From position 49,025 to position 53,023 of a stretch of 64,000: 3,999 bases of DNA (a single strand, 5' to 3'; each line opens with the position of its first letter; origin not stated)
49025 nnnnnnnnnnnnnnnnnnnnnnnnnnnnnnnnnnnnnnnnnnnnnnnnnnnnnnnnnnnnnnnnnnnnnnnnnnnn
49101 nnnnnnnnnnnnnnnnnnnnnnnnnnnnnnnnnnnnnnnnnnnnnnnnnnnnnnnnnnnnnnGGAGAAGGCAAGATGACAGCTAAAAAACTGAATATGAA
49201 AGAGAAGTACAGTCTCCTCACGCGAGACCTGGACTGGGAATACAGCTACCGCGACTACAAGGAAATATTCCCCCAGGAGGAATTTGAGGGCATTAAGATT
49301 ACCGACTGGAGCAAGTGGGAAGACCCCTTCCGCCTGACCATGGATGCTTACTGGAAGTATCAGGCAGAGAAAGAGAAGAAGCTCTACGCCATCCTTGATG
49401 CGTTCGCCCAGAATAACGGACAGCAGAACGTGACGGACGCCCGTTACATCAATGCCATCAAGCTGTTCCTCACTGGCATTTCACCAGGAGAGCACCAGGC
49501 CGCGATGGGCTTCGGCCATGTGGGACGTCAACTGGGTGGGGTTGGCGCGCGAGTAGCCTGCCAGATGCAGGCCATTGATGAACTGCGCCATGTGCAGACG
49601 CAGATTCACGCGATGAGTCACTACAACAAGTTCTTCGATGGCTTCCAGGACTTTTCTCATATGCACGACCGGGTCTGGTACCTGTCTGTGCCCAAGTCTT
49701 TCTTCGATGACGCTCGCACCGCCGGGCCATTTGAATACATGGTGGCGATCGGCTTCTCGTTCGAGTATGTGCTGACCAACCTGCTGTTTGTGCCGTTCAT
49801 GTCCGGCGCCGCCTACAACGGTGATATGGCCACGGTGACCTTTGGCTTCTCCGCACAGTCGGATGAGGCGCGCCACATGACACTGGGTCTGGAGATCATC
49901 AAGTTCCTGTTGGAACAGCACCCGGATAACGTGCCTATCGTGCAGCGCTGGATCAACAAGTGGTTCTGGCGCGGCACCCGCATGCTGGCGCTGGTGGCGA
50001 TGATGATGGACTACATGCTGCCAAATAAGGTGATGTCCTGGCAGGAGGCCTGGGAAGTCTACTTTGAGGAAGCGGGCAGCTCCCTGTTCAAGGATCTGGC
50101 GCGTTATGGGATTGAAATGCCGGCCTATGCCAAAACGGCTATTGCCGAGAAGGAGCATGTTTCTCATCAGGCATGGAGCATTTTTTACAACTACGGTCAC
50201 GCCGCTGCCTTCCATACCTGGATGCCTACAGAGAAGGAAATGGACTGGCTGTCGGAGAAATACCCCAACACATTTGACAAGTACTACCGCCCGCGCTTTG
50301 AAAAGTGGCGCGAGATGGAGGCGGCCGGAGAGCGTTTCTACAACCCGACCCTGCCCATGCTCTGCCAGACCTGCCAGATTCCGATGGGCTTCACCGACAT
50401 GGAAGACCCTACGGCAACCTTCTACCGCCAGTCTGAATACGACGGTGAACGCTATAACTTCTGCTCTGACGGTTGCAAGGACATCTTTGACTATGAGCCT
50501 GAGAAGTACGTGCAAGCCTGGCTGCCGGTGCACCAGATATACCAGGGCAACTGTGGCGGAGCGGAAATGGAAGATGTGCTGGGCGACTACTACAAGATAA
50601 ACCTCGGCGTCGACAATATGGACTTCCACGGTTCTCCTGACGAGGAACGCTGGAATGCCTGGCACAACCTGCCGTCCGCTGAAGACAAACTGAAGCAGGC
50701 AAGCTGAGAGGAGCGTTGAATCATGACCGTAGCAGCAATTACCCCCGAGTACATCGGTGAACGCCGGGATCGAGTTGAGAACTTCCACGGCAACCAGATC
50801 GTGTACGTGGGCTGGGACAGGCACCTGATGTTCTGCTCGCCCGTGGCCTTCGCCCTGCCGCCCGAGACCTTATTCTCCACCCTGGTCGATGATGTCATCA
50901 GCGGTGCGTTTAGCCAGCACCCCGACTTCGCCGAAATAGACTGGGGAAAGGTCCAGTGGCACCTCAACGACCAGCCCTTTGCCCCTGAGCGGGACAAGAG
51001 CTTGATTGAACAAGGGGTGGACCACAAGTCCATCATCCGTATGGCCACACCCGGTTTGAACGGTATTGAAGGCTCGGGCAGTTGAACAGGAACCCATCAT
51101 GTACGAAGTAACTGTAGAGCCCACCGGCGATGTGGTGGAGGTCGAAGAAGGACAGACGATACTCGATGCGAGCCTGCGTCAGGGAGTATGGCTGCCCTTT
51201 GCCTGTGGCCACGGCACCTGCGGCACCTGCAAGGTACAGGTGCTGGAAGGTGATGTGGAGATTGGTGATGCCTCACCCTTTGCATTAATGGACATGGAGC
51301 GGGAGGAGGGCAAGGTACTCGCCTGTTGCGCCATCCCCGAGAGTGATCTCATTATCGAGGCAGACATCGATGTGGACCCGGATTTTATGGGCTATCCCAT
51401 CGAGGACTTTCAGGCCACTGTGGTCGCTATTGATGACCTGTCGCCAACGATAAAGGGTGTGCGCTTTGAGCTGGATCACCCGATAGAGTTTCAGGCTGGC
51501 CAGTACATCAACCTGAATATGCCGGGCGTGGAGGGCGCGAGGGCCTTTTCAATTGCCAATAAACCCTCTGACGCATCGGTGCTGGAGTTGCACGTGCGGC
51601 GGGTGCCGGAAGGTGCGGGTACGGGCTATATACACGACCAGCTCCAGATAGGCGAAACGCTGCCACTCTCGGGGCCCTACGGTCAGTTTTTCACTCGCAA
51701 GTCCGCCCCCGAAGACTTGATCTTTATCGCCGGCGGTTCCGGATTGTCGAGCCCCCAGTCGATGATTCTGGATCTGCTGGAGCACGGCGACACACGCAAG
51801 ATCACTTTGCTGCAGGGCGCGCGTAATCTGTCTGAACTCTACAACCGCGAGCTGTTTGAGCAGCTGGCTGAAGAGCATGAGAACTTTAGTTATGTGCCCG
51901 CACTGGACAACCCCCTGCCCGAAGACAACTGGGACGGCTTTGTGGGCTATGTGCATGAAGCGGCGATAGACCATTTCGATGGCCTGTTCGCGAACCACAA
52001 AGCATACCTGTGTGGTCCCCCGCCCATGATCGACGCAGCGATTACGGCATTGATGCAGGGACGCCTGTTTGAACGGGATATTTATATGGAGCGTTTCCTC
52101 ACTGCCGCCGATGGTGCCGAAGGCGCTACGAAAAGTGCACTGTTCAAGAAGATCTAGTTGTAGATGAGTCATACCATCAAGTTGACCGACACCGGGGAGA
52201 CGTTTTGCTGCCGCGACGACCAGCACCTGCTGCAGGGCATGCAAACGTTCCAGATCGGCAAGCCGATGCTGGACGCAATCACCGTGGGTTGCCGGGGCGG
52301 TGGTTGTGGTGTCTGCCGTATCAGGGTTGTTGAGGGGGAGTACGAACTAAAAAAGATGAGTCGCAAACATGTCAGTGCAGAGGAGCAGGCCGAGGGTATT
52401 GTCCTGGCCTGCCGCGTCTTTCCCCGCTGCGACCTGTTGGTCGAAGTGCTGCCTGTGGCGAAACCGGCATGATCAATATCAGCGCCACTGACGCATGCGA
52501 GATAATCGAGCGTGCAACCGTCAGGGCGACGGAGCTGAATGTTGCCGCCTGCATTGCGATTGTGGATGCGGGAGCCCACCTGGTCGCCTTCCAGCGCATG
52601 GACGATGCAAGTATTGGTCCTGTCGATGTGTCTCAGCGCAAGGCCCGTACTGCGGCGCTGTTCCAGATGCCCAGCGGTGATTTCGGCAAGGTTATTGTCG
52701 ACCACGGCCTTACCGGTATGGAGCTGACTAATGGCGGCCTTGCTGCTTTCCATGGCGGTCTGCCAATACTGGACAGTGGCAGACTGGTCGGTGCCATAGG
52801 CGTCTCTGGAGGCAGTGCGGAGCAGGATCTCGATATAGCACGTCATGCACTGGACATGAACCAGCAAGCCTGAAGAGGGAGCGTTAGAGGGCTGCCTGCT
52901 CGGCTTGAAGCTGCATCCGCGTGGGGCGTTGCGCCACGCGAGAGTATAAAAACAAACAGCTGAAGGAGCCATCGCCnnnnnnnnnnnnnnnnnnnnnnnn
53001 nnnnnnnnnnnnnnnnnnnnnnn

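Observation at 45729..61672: Composite cluster joining phenol hydroxylase, a B12 reductive dehalogenase and 2-aminophenol dioxygenase: candidate aerobic halophenol/haloaminophenol pathway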

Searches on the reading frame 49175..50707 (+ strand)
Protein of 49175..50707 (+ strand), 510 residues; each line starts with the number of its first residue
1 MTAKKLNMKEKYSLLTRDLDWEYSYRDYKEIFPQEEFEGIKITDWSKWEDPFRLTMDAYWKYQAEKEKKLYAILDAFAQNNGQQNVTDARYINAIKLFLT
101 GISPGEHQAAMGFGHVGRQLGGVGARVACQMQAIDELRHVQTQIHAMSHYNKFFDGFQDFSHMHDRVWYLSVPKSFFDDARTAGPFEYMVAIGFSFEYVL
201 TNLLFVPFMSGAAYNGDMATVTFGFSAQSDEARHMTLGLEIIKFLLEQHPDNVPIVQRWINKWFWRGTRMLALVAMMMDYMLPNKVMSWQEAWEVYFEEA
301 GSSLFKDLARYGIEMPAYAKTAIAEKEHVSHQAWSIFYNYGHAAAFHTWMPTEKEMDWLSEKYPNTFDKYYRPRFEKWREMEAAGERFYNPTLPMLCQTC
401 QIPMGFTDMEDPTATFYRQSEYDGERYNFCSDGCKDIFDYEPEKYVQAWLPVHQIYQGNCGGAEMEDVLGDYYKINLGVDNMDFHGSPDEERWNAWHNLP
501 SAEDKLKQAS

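Call 3: search_protein_families(library=pfam, proteins=[window:49175-50707:+])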
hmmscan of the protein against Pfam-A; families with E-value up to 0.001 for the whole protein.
window:49175-50707:+ (510 aa): 2 families
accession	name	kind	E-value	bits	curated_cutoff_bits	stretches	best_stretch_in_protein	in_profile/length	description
PF02332.24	Phenol_Hydrox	-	7.6e-71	238.8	24.4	1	21-248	1-229/230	Methane/Phenol/Alkene Hydroxylase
PF04945.19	YHS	-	1.3e-12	48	30.3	1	416-449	14-47/47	YHS domain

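Call 68: find_homologous_proteins(query=window:49175-50707:+, max_evalue=1e-100)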
Query window:49175-50707:+ (510 aa): 1345 proteins with E <= 1e-100 among 6203 candidates; the best 120 are listed. Only proteins of 280 to 893 residues were searched: fused or split forms outside these lengths cannot appear, so this answer is no evidence that the protein stands alone or is whole; lengths 'longer' or 'shorter' looks for them.
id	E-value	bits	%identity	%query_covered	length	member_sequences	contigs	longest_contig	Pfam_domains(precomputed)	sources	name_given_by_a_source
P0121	0.0e+0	1122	91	100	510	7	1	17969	PF04945.20,PF02332.25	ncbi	-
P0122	0.0e+0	1099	89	100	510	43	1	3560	PF04945.20,PF02332.25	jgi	-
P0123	0.0e+0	1091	88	100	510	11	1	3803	PF04945.20,PF02332.25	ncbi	-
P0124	0.0e+0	1082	87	100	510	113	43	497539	PF04945.20,PF02332.25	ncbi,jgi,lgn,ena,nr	ncbi:MAG TPA: phenol 2-monooxygenase [Halieaceae bacterium]|nr:phenol 2-monooxygenase [Halieaceae ba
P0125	0.0e+0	1054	85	100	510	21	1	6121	PF04945.20,PF02332.25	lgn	-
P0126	0.0e+0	1042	83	99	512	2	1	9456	PF04945.20,PF02332.25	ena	-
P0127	0.0e+0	1034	83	100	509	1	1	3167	PF04945.20,PF02332.25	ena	-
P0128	1.1e-289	980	80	97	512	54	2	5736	PF04945.20,PF02332.25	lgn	-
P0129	3.6e-288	975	81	97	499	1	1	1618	PF04945.20,PF02332.25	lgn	-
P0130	2.7e-287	972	81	97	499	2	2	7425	PF04945.20,PF02332.25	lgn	-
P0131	2.2e-286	969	80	97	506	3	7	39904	PF04945.20,PF02332.25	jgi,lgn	jgi:phenol hydroxylase P3 protein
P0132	1.9e-284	962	79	98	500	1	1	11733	PF04945.20,PF02332.25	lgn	-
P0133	2.5e-284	962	79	98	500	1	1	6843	PF04945.20,PF02332.25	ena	-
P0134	2.9e-284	962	79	97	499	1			PF04945.20,PF02332.25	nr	nr:methane/phenol/toluene hydroxylase [uncultured bacterium]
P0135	4.4e-284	961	79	97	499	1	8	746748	PF04945.20,PF02332.25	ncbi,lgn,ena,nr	ncbi:MAG: YHS domain-containing protein [Pseudomonadales bacterium]|nr:YHS domain-containing protein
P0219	4.6e-257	872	70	100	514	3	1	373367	PF04945.20,PF02332.25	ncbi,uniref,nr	ncbi:YHS domain-containing protein [Pseudomaricurvus alkylphenolicus]|uniref:aromatic/alkene/methane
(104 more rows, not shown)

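Call 70: find_encoding_contigs(protein=P0219, flank=10000, max_places=1)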
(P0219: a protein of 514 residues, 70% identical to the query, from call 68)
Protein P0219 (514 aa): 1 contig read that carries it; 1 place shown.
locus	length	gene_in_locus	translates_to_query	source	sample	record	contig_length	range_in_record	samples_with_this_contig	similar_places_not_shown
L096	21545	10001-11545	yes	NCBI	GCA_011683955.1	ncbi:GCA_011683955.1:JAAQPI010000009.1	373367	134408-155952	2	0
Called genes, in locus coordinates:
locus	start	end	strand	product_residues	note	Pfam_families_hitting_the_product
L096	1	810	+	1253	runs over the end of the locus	PF18327:PRODH, PF14850:Pro_dh-DNA_bdg, PF01619:Pro_dh, PF00171:Aldedh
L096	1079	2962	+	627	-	PF00672:HAMP, PF00015:MCPsignal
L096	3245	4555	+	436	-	PF01566:Nramp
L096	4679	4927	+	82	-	-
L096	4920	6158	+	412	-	PF13657:Couple_hipA, PF07804:HipA_C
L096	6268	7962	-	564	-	PF06505:XylR_N, PF02830:V4R, PF00158:Sigma54_activat, PF14532:Sigma54_activ_2, PF07724:AAA_2 (weak), PF07728:AAA_5, PF25601:AAA_lid_14, PF02954:HTH_8, +1 more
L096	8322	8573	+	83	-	PF06099:Phenol_hyd_sub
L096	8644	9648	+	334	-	PF02332:Phenol_Hydrox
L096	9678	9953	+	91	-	PF02406:MmoB_DmpM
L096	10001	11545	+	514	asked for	PF02332:Phenol_Hydrox, PF04945:YHS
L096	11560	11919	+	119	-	PF04663:Phenol_monoox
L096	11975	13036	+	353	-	PF00111:Fer2, PF00970:FAD_binding_6, PF00175:NAD_binding_1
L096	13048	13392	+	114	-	PF00111:Fer2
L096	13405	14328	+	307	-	PF22247:Diox-like_N, PF00903:Glyoxalase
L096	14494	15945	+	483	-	PF00171:Aldedh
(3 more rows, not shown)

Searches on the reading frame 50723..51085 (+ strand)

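Call 3: search_protein_families(library=pfam, proteins=[window:50723-51085:+])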
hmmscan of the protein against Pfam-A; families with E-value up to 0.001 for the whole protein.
window:50723-51085:+ (120 aa): 1 family
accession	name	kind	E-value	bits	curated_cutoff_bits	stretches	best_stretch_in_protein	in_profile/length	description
PF04663.18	Phenol_monoox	-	5.2e-32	110.2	27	1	15-79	1-65/66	Phenol hydroxylase conserved region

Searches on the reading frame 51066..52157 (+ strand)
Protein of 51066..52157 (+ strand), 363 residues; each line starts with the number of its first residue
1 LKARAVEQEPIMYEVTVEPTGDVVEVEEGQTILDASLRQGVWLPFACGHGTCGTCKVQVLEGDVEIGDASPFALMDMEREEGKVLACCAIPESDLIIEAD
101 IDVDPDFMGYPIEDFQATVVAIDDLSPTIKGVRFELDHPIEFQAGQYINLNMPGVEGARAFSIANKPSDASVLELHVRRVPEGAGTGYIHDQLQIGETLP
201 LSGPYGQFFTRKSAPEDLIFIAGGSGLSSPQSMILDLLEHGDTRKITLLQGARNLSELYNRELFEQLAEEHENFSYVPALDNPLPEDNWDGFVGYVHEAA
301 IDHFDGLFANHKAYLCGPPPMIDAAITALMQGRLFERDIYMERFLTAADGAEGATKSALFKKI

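Call 3: search_protein_families(library=pfam, proteins=[window:51066-52157:+])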
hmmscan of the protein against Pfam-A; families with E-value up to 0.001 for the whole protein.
window:51066-52157:+ (363 aa): 4 families
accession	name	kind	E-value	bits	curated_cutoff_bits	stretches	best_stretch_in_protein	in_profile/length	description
PF00111.32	Fer2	-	4.6e-20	71.8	21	1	15-91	1-76/77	2Fe-2S iron-sulfur cluster binding domain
PF00175.26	NAD_binding_1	-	2.1e-17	64.2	22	1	220-325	1-107/109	Oxidoreductase NAD-binding domain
PF00970.30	FAD_binding_6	-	3.9e-15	56.4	21.1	1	117-208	2-97/99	Oxidoreductase FAD-binding domain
PF08030.17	NAD_binding_6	-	0.00089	19.8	22.2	0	217-273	3-65/156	Ferric reductase NAD binding domain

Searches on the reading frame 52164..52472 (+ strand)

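Call 3: search_protein_families(library=pfam, proteins=[window:52164-52472:+])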
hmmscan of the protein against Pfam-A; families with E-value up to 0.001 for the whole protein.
window:52164-52472:+ (102 aa): 1 family
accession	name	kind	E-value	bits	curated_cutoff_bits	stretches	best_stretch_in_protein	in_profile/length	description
PF00111.32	Fer2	-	9.6e-13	48.3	21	1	7-87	3-76/77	2Fe-2S iron-sulfur cluster binding domain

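Call 14: search_protein_families(library=ncbifam, proteins=[window:52164-52472:+], max_evalue=0.00001)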
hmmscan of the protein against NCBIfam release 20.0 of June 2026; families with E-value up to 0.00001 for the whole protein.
window:52164-52472:+ (102 aa): 8 families
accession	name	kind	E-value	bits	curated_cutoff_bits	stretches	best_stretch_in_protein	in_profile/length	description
NF045803.1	MethMoxFADbindMmoC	equivalog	4.6e-15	55.2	500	1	13-95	15-91/343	aromatic/alkene monooxygenase hydroxylase FAD-binding subunit MmoC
NF007964.0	PRK10684.1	equivalog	4.8e-10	38.9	383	1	39-93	280-332/333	NADH oxidoreductase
NF040810.1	BenC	equivalog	7.1e-10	38.6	430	1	39-96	34-92/333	benzoate 1,2-dioxygenase electron transfer component BenC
NF040756.1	corr_regen_AcsV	exception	1.6e-09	36.7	800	1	6-96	3-86/632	corrinoid activation/regeneration protein AcsV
TIGR02160.1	PA_CoA_Oxy5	hypoth_equivalog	6.5e-07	28.5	420.8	1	40-93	297-348/352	1,2-phenylacetyl-CoA epoxidase subunit PaaE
TIGR01941.1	nqrF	equivalog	9.1e-07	28.1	295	1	39-95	63-120/405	NADH:ubiquinone reductase (Na(+)-transporting) subunit F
TIGR02008.1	fdx_plant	subfamily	1.3e-06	28.1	81.15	1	11-94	14-89/97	ferredoxin [2Fe-2S]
NF058606.1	GlBtMonoRdsGbcB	equivalog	2.9e-06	26.4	500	1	38-94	307-361/362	glycine betaine monooxygenase reductase subunit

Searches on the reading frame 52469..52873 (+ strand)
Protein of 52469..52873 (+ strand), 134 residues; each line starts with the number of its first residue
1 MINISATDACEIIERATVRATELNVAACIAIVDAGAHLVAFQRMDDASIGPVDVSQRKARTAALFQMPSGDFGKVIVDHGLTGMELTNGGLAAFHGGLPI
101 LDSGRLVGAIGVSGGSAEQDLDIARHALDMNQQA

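Call 3: search_protein_families(library=pfam, proteins=[window:52469-52873:+])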
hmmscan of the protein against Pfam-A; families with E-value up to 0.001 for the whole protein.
window:52469-52873:+ (134 aa): 1 family
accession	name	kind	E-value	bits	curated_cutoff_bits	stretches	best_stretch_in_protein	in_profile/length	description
PF03928.20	HbpS-like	-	3.3e-34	118.1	25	1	4-128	1-127/128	Haem degrading protein HbpS-like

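Call 6: search_protein_families(library=ncbifam, proteins=[window:52469-52873:+])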
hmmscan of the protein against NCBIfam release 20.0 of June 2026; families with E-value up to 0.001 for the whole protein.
window:52469-52873:+ (134 aa): 1 family
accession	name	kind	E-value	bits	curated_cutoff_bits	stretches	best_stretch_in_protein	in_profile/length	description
NF007275.0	PRK09732.1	equivalog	4.1e-18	65.5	246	1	5-127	8-128/134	hypothetical protein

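Call 74: search_solved_structures(query=window:52469-52873:+, max_evalue=0.00001)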
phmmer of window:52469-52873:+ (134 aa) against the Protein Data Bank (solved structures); distinct sequences matched with E-value up to 0.00001: 5.
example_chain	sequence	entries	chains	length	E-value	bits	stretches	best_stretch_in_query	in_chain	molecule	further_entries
6bws_A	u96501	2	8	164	2.6e-26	95.6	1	5-124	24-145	Glycolate utilization protein | Efga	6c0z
2a2l_A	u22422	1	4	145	1.1e-19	74.1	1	13-130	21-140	unknown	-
5cx7_A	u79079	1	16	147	2.9e-14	56.7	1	5-128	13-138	ATP:cob(I)alamin adenosyltransferase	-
9jth_A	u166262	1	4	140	6.1e-14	55.6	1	9-125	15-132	NahX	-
4nkp_A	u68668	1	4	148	3.5e-06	30.6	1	11-128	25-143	putative extracellular heme-binding protein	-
